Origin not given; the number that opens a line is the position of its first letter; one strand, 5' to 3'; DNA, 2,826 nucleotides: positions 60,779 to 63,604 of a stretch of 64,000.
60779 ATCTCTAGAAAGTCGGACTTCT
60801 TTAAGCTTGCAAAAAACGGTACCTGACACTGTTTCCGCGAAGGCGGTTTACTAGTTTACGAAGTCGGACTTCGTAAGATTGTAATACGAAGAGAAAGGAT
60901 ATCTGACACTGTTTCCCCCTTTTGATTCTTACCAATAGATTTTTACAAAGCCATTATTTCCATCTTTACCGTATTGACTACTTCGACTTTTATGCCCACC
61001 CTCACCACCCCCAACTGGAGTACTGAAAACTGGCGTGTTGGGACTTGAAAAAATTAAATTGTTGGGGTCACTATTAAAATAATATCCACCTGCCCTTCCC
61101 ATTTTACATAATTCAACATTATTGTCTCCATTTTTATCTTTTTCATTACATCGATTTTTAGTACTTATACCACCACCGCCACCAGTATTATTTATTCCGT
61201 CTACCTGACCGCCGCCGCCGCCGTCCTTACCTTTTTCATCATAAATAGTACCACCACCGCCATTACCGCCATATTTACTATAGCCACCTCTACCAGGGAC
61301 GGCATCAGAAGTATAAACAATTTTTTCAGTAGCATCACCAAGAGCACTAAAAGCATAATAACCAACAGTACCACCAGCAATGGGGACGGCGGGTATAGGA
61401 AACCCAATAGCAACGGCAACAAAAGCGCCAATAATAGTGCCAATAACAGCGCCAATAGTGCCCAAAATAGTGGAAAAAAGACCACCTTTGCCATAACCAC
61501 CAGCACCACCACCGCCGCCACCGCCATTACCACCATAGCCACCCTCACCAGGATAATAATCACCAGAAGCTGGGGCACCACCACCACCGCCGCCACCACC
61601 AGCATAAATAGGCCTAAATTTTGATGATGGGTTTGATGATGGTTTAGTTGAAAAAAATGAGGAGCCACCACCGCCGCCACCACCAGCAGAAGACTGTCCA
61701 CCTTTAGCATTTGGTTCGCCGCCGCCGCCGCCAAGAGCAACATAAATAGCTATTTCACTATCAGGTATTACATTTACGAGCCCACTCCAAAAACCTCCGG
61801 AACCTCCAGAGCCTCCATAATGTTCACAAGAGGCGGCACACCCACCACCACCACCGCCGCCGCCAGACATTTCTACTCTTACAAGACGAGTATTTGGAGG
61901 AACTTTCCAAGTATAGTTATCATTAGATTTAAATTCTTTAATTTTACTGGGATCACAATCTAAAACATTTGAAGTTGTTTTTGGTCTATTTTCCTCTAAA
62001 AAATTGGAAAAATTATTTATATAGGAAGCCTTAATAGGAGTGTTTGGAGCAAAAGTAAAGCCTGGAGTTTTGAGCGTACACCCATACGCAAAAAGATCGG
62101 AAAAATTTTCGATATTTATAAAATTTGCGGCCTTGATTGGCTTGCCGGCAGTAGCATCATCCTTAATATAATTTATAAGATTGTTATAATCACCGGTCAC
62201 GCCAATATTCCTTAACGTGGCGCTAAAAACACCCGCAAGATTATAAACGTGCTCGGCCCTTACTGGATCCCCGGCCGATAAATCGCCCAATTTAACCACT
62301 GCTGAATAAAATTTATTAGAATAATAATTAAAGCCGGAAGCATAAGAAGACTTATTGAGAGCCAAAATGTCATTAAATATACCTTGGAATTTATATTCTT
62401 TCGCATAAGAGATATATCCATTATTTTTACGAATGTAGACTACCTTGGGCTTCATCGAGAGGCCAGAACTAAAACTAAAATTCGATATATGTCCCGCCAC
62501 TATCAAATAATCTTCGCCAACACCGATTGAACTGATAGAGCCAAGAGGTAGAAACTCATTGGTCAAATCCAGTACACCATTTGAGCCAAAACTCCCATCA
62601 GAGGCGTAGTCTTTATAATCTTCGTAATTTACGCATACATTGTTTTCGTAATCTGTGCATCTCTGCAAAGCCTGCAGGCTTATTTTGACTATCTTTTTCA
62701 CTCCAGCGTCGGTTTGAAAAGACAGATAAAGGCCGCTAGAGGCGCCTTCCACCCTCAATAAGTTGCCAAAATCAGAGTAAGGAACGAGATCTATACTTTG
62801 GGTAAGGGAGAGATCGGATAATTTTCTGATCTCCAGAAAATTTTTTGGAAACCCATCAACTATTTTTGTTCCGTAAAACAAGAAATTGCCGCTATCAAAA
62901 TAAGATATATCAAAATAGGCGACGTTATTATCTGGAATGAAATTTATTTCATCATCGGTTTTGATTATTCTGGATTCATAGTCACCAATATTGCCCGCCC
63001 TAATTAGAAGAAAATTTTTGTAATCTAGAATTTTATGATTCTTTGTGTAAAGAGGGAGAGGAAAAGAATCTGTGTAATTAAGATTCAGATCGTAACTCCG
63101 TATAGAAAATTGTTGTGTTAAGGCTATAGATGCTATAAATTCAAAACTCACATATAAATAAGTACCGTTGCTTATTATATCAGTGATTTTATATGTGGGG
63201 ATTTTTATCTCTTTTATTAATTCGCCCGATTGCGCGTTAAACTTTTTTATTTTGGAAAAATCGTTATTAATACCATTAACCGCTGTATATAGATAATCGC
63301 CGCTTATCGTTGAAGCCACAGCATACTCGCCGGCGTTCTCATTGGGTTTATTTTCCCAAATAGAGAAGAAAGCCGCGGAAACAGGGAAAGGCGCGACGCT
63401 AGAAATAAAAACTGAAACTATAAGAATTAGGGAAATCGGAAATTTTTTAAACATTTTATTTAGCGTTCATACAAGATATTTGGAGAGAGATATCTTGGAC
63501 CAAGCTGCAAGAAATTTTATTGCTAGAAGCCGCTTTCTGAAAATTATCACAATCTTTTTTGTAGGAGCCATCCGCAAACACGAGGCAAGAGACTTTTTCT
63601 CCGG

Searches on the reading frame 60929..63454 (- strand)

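Call 4: search_protein_families(library=pfam, proteins=[window:60929-63454:-], max_evalue=0.01)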
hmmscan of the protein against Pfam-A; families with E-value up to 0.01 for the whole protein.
window:60929-63454:- (841 aa): 1 family
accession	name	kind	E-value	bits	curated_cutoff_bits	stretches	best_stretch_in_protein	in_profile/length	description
PF21722.4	Gly_rich_2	-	0.00088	19.8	24.3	0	511-768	3-208/226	Glycine-rich domain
